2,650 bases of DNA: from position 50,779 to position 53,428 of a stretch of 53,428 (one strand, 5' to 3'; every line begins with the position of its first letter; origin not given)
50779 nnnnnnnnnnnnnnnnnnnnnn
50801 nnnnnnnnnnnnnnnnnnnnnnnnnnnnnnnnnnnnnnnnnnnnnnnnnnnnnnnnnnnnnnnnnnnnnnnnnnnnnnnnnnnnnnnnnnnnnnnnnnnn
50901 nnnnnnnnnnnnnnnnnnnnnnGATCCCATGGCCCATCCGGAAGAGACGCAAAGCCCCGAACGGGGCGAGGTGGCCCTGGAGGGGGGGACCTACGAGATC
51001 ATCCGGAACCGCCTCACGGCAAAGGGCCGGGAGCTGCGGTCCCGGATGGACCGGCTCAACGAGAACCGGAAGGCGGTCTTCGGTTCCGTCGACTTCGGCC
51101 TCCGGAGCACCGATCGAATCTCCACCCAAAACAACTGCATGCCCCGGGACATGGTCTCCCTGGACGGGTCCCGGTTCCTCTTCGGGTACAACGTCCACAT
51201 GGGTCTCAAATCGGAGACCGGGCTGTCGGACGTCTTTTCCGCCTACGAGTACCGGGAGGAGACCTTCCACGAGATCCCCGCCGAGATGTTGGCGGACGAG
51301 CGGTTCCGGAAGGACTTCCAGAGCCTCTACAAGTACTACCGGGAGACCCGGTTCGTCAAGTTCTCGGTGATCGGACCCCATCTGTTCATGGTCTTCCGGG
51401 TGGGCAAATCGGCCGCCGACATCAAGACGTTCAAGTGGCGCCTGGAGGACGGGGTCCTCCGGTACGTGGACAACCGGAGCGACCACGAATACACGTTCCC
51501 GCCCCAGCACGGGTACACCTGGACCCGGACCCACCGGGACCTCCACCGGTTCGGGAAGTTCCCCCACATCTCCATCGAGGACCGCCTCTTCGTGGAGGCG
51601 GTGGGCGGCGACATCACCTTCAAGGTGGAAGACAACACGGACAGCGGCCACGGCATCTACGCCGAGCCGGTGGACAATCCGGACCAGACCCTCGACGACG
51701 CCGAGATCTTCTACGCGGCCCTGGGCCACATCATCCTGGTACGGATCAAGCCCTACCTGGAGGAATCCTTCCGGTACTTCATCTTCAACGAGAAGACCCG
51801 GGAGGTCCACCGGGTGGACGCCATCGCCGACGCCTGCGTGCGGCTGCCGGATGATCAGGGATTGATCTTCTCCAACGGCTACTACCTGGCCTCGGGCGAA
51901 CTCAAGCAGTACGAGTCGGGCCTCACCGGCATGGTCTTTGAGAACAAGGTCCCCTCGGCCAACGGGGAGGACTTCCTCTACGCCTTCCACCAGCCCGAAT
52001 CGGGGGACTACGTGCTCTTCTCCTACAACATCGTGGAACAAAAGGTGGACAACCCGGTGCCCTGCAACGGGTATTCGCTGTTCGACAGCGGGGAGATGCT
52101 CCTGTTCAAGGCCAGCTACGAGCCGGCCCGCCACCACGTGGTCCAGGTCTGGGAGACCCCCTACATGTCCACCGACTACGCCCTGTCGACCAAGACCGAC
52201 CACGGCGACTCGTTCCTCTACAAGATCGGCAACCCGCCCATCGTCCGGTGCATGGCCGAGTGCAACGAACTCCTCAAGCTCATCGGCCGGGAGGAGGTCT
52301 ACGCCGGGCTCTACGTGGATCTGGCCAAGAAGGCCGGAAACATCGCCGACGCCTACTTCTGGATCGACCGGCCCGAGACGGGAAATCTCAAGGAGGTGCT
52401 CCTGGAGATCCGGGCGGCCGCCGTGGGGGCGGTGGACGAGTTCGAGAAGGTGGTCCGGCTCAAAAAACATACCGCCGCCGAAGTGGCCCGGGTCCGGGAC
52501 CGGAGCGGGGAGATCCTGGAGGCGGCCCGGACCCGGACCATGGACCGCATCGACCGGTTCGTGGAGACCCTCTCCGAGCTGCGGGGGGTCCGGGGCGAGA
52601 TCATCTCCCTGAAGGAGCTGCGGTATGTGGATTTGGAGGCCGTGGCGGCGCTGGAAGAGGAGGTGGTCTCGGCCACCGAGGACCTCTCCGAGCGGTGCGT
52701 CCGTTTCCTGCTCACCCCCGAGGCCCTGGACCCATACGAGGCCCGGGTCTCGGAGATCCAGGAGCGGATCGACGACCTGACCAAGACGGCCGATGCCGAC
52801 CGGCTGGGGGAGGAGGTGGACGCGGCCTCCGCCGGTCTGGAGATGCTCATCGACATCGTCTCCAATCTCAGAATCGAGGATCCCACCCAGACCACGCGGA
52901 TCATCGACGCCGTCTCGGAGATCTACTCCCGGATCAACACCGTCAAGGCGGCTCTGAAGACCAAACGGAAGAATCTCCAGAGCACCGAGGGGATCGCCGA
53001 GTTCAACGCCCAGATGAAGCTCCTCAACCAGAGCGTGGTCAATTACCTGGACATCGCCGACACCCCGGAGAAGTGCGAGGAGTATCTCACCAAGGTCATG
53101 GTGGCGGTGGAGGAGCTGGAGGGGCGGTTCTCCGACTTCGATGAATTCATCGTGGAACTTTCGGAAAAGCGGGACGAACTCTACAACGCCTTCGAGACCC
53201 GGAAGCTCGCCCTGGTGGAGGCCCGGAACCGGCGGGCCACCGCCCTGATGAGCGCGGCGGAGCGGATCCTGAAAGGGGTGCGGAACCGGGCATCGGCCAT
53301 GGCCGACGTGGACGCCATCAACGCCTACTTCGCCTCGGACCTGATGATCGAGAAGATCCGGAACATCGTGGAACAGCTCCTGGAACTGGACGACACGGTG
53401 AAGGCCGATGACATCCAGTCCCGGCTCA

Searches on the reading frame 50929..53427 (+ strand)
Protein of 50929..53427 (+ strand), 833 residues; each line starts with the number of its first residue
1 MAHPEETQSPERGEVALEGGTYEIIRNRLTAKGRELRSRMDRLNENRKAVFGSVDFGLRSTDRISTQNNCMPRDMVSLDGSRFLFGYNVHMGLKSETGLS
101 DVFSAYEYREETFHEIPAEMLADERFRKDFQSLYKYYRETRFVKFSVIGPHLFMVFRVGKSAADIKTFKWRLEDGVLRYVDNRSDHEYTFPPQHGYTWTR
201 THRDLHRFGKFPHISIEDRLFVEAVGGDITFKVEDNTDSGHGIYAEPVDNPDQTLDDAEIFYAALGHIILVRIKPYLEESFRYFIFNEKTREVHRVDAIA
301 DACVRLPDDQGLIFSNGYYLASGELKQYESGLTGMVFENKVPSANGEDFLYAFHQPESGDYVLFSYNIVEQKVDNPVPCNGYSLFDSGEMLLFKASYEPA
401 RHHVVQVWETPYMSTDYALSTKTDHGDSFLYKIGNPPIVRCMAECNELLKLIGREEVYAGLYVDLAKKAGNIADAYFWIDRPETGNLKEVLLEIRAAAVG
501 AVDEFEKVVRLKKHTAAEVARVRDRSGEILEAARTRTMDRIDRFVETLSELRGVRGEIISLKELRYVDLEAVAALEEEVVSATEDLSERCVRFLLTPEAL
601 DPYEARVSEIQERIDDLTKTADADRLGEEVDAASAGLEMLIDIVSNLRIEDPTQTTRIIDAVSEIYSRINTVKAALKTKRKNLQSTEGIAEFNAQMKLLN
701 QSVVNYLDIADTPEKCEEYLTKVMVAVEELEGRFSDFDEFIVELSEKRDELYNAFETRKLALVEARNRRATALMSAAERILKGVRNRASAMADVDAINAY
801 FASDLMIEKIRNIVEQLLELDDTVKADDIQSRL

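Call 5: search_protein_families(library=pfam, proteins=[window:50929-53427:+], max_evalue=0.1)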
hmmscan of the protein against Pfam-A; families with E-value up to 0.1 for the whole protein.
window:50929-53427:+ (833 aa): 4 families
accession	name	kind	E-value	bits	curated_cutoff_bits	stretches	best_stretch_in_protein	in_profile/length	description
PF12458.13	DUF3686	-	7.2e-183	608.6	25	1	35-477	1-448/448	ATPase involved in DNA repair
PF25472.1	DUF7902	-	1.5e-28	99.2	26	1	598-682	1-85/85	Domain of unknown function (DUF7902)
PF05531.17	NPV_P10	-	0.0022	18.9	29.8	0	604-646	17-60/75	Nucleopolyhedrovirus P10 protein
PF08385.17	DHC_N1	-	0.0042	16.2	28.3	1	503-652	184-336/562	Dynein heavy chain, N-terminal region 1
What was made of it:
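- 51097..52155 (+): Beta-propeller (residues 57-409, about 27-28 strands, roughly seven blades). It forms the core of Pfam DUF3686, which matches residues 35-477. Pfam DUF3686 E 7.2e-183 (call 5).
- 52720..52974 (+): DUF7902 (residues 598-682) within the helical arm. Pfam PF25472 E 1.5e-28 (call 5).
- On DUF3686/DUF7902 AAA+ family ('DNA repair ATPase' in NCBI): E 7.2e-183 over residues 35-477, covering the full model length (call 5). E 1.5e-28 over residues 598-682 (call 5).
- Pfam DUF3686 E 7e-183 and DUF7902 E 1.5e-28 (call 5).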

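Call 6: search_protein_families(library=ncbifam, proteins=[window:50929-53427:+], max_evalue=0.1)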
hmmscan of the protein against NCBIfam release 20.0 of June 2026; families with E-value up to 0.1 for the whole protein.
window:50929-53427:+ (833 aa): 1 family
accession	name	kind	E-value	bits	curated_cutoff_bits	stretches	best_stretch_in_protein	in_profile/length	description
NF045780.1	TrlF_fam_ATP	equivalog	0.0074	15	350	1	532-795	453-724/944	TrlF family AAA-like ATPase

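Call 9: find_homologous_proteins(query=window:50929-53427:+, max_evalue=1e-10)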
Query window:50929-53427:+ (833 aa): 343 proteins with E <= 1e-10 among 8000 candidates; the best 120 are listed.
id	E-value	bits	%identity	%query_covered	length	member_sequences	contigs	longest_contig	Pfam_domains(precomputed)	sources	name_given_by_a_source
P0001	0.0e+0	1124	59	100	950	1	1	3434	PF12458.14,PF25472.2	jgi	jgi:hypothetical protein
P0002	0.0e+0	1115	59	98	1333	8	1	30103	PF12458.14,PF25472.2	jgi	jgi:hypothetical protein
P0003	0.0e+0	1103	58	100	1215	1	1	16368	PF12458.14,PF25472.2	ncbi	ncbi:MAG: DNA repair ATPase, partial [Planctomycetaceae bacterium]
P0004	0.0e+0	1101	58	100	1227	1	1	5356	PF12458.14,PF25472.2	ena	-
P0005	0.0e+0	1099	57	99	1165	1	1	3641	PF12458.14,PF25472.2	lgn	-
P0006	0.0e+0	1092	58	98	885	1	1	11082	PF12458.14,PF25472.2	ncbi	-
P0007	0.0e+0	1073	56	100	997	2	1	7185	PF12458.14,PF25472.2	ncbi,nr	ncbi:MAG: DNA repair ATPase, partial [Patescibacteria group bacterium]|nr:DNA repair ATPase [Patesci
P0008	0.0e+0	1071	56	100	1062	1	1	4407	PF12458.14,PF25472.2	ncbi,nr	ncbi:MAG TPA: DNA repair ATPase, partial [Clostridia bacterium]|nr:DNA repair ATPase [Clostridia bac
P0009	0.0e+0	1067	57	100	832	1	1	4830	PF12458.14,PF25472.2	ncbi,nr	ncbi:MAG TPA: DNA repair ATPase, partial [Thermoguttaceae bacterium]|nr:DNA repair ATPase [Thermogut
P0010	0.0e+0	1066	56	100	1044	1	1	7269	PF12458.14,PF25472.2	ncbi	ncbi:MAG: DNA repair ATPase, partial [Pirellulaceae bacterium]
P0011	0.0e+0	1066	55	100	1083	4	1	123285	PF12458.14,PF25472.2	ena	-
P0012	0.0e+0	1058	55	100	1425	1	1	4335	PF12458.14,PF00004.36,PF07728.21,PF25472.2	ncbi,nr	ncbi:MAG: DNA repair ATPase, partial [Planctomycetaceae bacterium]|nr:DNA repair ATPase [Planctomyce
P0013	0.0e+0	1056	57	98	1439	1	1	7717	PF12458.14,PF00004.36,PF07728.21,PF25472.2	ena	-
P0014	0.0e+0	1048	55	100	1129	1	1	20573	PF12458.14,PF25472.2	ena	-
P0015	0.0e+0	1047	55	100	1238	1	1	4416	PF12458.14,PF25472.2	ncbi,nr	ncbi:MAG: DNA repair ATPase, partial [Planctomycetota bacterium]|nr:DNA repair ATPase [Planctomyceto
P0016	0.0e+0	1042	55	100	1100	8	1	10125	PF12458.14,PF25472.2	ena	-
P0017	0.0e+0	1042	55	100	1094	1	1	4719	PF12458.14,PF25472.2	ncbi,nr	ncbi:MAG: DNA repair ATPase, partial [Planctomycetales bacterium]|nr:DNA repair ATPase [Planctomycet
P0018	0.0e+0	1042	57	96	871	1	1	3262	PF12458.14,PF25472.2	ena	-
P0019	0.0e+0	1041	56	98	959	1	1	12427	PF12458.14,PF25472.2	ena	-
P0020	0.0e+0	1040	55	99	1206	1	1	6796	PF12458.14,PF25472.2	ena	-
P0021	0.0e+0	1039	55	99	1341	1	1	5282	PF12458.14,PF25472.2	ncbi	ncbi:MAG: DNA repair ATPase, partial [Planctomycetaceae bacterium]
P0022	0.0e+0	1037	55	100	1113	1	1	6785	PF12458.14,PF25472.2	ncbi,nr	ncbi:MAG TPA: AAA family ATPase, partial [Planctomycetaceae bacterium]|nr:AAA family ATPase [Plancto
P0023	0.0e+0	1037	55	100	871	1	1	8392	PF12458.14,PF25472.2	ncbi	-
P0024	0.0e+0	1036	54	99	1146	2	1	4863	PF12458.14,PF25472.2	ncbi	-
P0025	0.0e+0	1035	56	98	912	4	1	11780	PF12458.14,PF25472.2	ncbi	ncbi:MAG: hypothetical protein ACI8XO_001928, partial [Verrucomicrobiales bacterium]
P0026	0.0e+0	1035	55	99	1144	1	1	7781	PF12458.14,PF25472.2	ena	-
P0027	0.0e+0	1033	54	99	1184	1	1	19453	PF12458.14,PF25472.2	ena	-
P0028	0.0e+0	1032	55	100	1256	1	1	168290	PF12458.14,PF25472.2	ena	-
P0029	0.0e+0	1032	55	100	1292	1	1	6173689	PF12458.14,PF25472.2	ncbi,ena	-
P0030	0.0e+0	1032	55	98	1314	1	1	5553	PF12458.14,PF25472.2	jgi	jgi:hypothetical protein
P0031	0.0e+0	1031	54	100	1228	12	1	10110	PF12458.14,PF25472.2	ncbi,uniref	ncbi:DNA repair ATPase, partial [uncultured Gimesia sp.]|uniref:DNA repair ATPase n=1 Tax=uncultured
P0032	0.0e+0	1031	56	100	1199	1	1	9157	PF12458.14,PF25472.2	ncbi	ncbi:MAG: DNA repair ATPase, partial [Phycisphaerae bacterium]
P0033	0.0e+0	1029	56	98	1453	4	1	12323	PF12458.14,PF00004.36,PF07728.21,PF25472.2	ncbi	ncbi:MAG: DNA repair ATPase, partial [Saprospiraceae bacterium]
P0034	0.0e+0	1028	56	98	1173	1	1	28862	PF12458.14,PF25472.2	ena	-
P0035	0.0e+0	1022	54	99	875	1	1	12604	PF12458.14,PF25472.2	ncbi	ncbi:MAG: DNA repair ATPase, partial [Planctomycetota bacterium]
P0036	0.0e+0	1021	54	100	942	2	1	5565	PF12458.14,PF25472.2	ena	-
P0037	0.0e+0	1020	54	100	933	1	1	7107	PF12458.14,PF25472.2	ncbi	-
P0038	0.0e+0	1019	55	98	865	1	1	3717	PF12458.14,PF25472.2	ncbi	ncbi:MAG: DNA repair ATPase, partial [Verrucomicrobiota bacterium]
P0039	0.0e+0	1018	54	100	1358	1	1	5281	PF12458.14,PF00004.36,PF25472.2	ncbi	-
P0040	0.0e+0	1016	54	100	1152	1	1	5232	PF12458.14,PF25472.2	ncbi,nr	ncbi:DNA repair ATPase, partial [Myxococcota bacterium]|nr:DNA repair ATPase [Myxococcota bacterium]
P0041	0.0e+0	1015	54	99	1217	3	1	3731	PF12458.14,PF25472.2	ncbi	-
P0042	0.0e+0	1014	55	98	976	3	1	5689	PF12458.14,PF25472.2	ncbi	ncbi:MAG: DNA repair ATPase, partial [Akkermansiaceae bacterium]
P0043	0.0e+0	1013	54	98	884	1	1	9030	PF12458.14,PF25472.2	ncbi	ncbi:MAG: DNA repair ATPase, partial [Bacteroidota bacterium]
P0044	0.0e+0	1012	54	100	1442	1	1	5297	PF12458.14,PF00004.36,PF25472.2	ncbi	ncbi:MAG TPA: DNA repair ATPase, partial [Hymenobacter sp.]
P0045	0.0e+0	1011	55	97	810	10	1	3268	PF12458.14,PF25472.2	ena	-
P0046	2.2e-298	1010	55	99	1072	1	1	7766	PF12458.14,PF25472.2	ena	-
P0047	6.6e-298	1008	54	100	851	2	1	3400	PF12458.14,PF25472.2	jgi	jgi:hypothetical protein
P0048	1.6e-297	1007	53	100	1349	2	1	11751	PF12458.14,PF00004.36,PF05496.19,PF25472.2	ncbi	ncbi:MAG: DNA repair ATPase, partial [Planctomycetota bacterium]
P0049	3.9e-297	1006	53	99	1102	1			PF12458.14,PF25472.2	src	-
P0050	9.5e-297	1005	54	98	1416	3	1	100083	PF12458.14,PF00004.36,PF25472.2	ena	-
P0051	3.5e-296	1003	55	96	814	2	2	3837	PF12458.14,PF25472.2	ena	-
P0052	5.9e-296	1002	53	99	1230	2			PF12458.14,PF25472.2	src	-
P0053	8.6e-296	1001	54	100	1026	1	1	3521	PF12458.14,PF25472.2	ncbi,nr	ncbi:MAG TPA: DNA repair ATPase, partial [Thermodesulfovibrionia bacterium]|nr:DNA repair ATPase [Th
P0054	1.7e-295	1000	57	92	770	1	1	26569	PF12458.14,PF25472.2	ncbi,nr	ncbi:MAG TPA: DNA repair ATPase, partial [Planctomycetaceae bacterium]|nr:DNA repair ATPase [Plancto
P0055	1.9e-295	1000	53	100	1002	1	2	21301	PF12458.14,PF25472.2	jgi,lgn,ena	-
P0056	4.7e-295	999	55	100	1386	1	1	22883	PF12458.14,PF00004.36,PF25472.2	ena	-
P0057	1.4e-294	997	56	99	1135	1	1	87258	PF12458.14,PF25472.2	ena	-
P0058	2.0e-294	997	53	98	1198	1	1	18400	PF12458.14,PF25472.2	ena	-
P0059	2.7e-294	996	53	99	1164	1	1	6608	PF12458.14,PF25472.2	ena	-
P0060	3.1e-294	996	54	99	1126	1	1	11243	PF12458.14,PF25472.2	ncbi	ncbi:MAG: DNA repair ATPase, partial [Bacteroidia bacterium]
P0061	3.2e-294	996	53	100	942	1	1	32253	PF12458.14,PF25472.2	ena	-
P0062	3.5e-294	996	53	98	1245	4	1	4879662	PF12458.14,PF25472.2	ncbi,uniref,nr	ncbi:hypothetical protein HMJ29_19870 [Hymenobacter taeanensis]|uniref:Uncharacterized protein n=1 T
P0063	4.3e-294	996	53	100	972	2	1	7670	PF12458.14,PF25472.2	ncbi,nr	ncbi:MAG: AAA family ATPase, partial [Planctomycetes bacterium]|nr:AAA family ATPase [Planctomycetot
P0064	6.0e-294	995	53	100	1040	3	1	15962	PF12458.14,PF25472.2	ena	-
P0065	1.7e-293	994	53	100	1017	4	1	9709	PF12458.14,PF25472.2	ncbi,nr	ncbi:MAG: DNA repair ATPase, partial [Pirellulaceae bacterium]|nr:DNA repair ATPase [Pirellulaceae b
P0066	1.2e-292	991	53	98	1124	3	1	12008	PF12458.14,PF25472.2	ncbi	ncbi:MAG: AAA family ATPase, partial [Bacteroidetes bacterium]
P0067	4.6e-291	986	54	98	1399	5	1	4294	PF12458.14,PF00004.36,PF07728.21,PF25472.2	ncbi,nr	ncbi:MAG: DNA repair ATPase, partial [Verrucomicrobiales bacterium]|nr:DNA repair ATPase [Verrucomic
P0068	2.8e-290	983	52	100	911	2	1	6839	PF12458.14,PF25472.2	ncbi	ncbi:MAG: DNA repair ATPase, partial [Verrucomicrobiota bacterium]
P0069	1.8e-289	980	52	100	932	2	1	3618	PF12458.14,PF25472.2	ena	-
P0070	6.8e-289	979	53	98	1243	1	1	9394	PF12458.14,PF25472.2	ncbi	ncbi:MAG: DNA repair ATPase, partial [Planctomycetota bacterium]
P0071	1.7e-288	977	52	100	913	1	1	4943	PF12458.14,PF25472.2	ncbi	ncbi:MAG: DNA repair ATPase, partial [Cyclobacteriaceae bacterium]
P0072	1.1e-287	975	53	98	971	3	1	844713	PF12458.14,PF25472.2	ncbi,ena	-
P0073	3.7e-287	973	52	98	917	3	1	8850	PF12458.14,PF25472.2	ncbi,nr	ncbi:MAG: DNA repair ATPase, partial [Hymenobacter sp.]|nr:DNA repair ATPase [Hymenobacter sp.]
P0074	7.7e-287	972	52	98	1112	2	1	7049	PF12458.14,PF25472.2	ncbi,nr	ncbi:MAG: DNA repair ATPase, partial [Candidatus Hydrogenedentes bacterium]|nr:DNA repair ATPase [Ca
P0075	5.2e-286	969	51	98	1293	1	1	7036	PF12458.14,PF25472.2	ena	-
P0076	2.3e-285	967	53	98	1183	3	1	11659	PF12458.14,PF25472.2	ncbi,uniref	ncbi:MAG TPA: DNA repair ATPase, partial [Hymenobacter sp.]|uniref:DNA repair ATPase n=1 Tax=Hymenob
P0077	2.4e-285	967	51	98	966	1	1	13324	PF12458.14,PF25472.2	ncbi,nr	ncbi:MAG: DNA repair ATPase, partial [Flavobacteriales bacterium]|nr:DNA repair ATPase [Flavobacteri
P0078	2.8e-285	967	52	100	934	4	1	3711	PF12458.14,PF25472.2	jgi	-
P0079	2.6e-284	963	51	98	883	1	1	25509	PF12458.14,PF25472.2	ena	-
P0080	1.2e-283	961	50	99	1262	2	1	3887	PF12458.14,PF25472.2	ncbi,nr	ncbi:MAG TPA: DNA repair ATPase, partial [Pirellulaceae bacterium]|nr:DNA repair ATPase [Pirellulace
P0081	1.2e-283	961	54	91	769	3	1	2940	PF12458.14,PF25472.2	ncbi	ncbi:MAG: DNA repair ATPase, partial [Bacteroidota bacterium]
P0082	2.2e-283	960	51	98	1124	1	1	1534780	PF12458.14,PF25472.2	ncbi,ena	-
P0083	3.2e-283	960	55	93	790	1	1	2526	PF12458.14,PF25472.2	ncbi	ncbi:MAG: AAA family ATPase, partial [Bacteroidetes bacterium]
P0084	4.7e-283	959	52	98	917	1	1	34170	PF12458.14,PF25472.2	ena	-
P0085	7.9e-283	958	53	98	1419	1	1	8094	PF12458.14,PF00004.36,PF05496.19,PF25472.2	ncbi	ncbi:MAG: DNA repair ATPase, partial [Planctomycetaceae bacterium]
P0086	1.7e-282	957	51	99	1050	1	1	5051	PF12458.14,PF25472.2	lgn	-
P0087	5.8e-282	956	52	98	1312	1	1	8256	PF12458.14,PF25472.2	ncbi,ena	-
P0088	8.0e-282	955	50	98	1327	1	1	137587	PF12458.14,PF00004.36,PF25472.2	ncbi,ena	-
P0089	6.4e-281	952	50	99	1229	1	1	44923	PF12458.14,PF25472.2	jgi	jgi:hypothetical protein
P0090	7.4e-281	952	52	98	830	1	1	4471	PF12458.14,PF25472.2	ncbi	ncbi:MAG: DNA repair ATPase, partial [Catalinimonas sp.]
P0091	3.1e-280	950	50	100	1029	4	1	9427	PF12458.14,PF25472.2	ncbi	ncbi:MAG TPA: DNA repair ATPase, partial [Prosthecobacter sp.]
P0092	5.9e-280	949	54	93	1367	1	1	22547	PF12458.14,PF00004.36,PF25472.2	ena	-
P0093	1.5e-279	948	50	100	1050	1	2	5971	PF12458.14,PF25472.2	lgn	-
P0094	2.5e-279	947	52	98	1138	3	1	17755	PF12458.14,PF25472.2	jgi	jgi:hypothetical protein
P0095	3.0e-279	947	55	94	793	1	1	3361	PF12458.14,PF25472.2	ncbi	ncbi:MAG: DNA repair ATPase, partial [Verrucomicrobiales bacterium]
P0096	1.0e-278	945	51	98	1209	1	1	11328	PF12458.14,PF25472.2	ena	-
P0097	1.1e-278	945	52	98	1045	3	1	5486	PF12458.14,PF25472.2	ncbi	ncbi:MAG: DNA repair ATPase [Verrucomicrobiota bacterium]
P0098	5.5e-278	942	55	91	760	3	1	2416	PF12458.14,PF25472.2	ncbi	ncbi:MAG: DNA repair ATPase, partial [Planctomycetota bacterium]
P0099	8.5e-278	942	51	99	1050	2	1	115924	PF12458.14,PF25472.2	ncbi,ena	-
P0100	2.6e-277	940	53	92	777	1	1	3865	PF12458.14,PF25472.2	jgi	jgi:hypothetical protein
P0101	3.5e-277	940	50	98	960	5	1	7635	PF12458.14,PF25472.2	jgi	jgi:hypothetical protein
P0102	7.3e-277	939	50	99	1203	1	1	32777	PF12458.14,PF25472.2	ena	-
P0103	3.4e-276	937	51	98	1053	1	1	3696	PF12458.14,PF25472.2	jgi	-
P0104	4.4e-276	936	52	94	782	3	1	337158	PF12458.14,PF25472.2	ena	-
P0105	5.6e-276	936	50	99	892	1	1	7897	PF12458.14,PF25472.2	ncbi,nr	ncbi:MAG: DNA repair ATPase, partial [Ekhidna sp.]|nr:DNA repair ATPase [Ekhidna sp.]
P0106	8.7e-276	935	53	94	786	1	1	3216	PF12458.14,PF25472.2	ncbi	ncbi:MAG: DNA repair ATPase, partial [Bacteroidota bacterium]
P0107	1.4e-275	934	50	99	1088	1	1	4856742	PF12458.14,PF25472.2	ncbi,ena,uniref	ncbi:DNA repair ATPase [Reichenbachiella sp.]|uniref:DNA repair ATPase n=1 Tax=Reichenbachiella sp. 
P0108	1.0e-274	932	51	98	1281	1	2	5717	PF12458.14,PF25472.2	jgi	jgi:hypothetical protein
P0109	1.4e-274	931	57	84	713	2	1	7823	PF12458.14,PF25472.2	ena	-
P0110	3.1e-274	930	51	98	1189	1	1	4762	PF12458.14,PF25472.2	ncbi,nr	ncbi:MAG: DNA repair ATPase, partial [Phaeodactylibacter sp.]|nr:DNA repair ATPase [Phaeodactylibact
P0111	3.5e-274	930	50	100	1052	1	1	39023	PF12458.14,PF25472.2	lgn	-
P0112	4.9e-274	929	49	98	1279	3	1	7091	PF12458.14,PF25472.2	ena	-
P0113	2.4e-273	927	49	100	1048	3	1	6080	PF12458.14,PF25472.2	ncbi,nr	ncbi:MAG: DNA repair ATPase [Saprospiraceae bacterium]|nr:DNA repair ATPase [Saprospiraceae bacteriu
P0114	3.8e-273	926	56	87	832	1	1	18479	PF12458.14,PF25472.2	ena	-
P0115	1.1e-272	925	51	98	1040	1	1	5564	PF12458.14,PF25472.2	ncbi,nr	ncbi:MAG: DNA repair ATPase, partial [Lewinella sp.]|nr:DNA repair ATPase [Lewinella sp.]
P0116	1.2e-272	925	57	86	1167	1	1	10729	PF12458.14,PF25472.2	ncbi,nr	ncbi:MAG: hypothetical protein Ct9H300mP1_17830 [Planctomycetaceae bacterium]|nr:MAG: hypothetical p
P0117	2.3e-272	924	49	99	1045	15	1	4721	PF16533.11,PF12458.14,PF25472.2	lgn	-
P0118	2.9e-272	924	55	90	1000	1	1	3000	PF12458.14,PF25472.2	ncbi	ncbi:MAG: DNA repair ATPase, partial [Verrucomicrobiales bacterium]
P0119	4.4e-271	920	49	98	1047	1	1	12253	PF12458.14,PF25472.2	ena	-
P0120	5.1e-271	919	48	99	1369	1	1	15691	PF12458.14,PF00004.36,PF25472.2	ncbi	ncbi:MAG: DNA repair ATPase, partial [Bacteroidota bacterium]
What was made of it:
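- The Pfam DUF3686 description ('ATPase involved in DNA repair') and the NCBI product name 'DNA repair ATPase' (calls 5, 9).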
